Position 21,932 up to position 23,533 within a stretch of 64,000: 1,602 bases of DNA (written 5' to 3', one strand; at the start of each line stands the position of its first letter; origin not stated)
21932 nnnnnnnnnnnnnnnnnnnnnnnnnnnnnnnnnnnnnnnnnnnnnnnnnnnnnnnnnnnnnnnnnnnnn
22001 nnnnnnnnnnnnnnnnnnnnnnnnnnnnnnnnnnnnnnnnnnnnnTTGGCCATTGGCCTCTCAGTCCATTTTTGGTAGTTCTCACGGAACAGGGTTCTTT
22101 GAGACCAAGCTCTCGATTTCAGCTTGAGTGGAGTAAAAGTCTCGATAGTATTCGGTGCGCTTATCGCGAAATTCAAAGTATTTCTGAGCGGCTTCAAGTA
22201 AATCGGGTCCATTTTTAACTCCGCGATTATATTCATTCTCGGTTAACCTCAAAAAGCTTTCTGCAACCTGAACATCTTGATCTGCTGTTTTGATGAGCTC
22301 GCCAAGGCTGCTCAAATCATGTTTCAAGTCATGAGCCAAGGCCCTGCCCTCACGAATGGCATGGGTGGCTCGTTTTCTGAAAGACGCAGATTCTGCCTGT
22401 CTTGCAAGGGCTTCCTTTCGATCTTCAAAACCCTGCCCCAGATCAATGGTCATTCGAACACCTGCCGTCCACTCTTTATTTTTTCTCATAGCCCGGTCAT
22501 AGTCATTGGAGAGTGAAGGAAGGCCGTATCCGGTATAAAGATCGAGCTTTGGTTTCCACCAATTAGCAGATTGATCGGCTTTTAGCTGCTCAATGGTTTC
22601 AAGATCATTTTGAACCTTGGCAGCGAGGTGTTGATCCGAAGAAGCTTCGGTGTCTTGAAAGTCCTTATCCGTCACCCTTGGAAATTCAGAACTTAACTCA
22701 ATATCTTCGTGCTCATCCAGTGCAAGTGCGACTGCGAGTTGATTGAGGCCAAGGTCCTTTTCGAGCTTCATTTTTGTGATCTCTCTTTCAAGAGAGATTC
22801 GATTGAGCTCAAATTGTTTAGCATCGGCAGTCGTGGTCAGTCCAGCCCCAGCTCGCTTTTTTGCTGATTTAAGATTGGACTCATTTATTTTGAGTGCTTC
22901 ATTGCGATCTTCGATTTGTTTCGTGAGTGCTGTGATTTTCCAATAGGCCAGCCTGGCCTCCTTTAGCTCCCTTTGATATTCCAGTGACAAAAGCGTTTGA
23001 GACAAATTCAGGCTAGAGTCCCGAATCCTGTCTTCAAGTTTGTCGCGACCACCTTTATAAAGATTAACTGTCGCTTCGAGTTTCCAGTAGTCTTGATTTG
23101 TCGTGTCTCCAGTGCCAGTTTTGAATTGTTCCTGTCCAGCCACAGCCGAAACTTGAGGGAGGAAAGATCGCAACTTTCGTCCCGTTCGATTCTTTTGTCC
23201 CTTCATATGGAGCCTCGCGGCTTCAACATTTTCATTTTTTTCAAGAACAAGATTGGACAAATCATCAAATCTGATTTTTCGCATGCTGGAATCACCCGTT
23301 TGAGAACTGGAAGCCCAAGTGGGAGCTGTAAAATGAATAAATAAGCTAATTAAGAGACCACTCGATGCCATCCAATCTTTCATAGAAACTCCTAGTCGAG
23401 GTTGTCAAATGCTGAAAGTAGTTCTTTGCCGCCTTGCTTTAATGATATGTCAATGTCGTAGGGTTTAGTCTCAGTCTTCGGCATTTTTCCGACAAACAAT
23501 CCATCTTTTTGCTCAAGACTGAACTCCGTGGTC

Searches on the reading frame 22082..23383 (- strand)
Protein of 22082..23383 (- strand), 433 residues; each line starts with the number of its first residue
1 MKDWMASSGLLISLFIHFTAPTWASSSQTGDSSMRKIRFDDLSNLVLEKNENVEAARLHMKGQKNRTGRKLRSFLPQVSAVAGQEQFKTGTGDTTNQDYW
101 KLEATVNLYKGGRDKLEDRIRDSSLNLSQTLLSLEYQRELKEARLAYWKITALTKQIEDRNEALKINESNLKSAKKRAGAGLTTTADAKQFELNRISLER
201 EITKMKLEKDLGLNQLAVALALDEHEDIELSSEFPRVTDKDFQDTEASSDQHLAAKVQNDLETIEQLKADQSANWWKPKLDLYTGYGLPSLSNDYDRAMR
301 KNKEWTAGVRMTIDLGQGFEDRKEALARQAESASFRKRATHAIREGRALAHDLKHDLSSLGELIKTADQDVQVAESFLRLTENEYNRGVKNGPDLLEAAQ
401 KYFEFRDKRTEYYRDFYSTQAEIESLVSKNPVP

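Call 7: search_protein_families(library=pfam, proteins=[window:22082-23383:-], max_evalue=0.01)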
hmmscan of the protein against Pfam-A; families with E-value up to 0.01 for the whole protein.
window:22082-23383:- (433 aa): 1 family
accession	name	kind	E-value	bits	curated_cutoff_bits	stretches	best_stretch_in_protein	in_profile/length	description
PF02321.23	OEP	-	2.6e-26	93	22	2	266-426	26-185/187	Outer membrane efflux protein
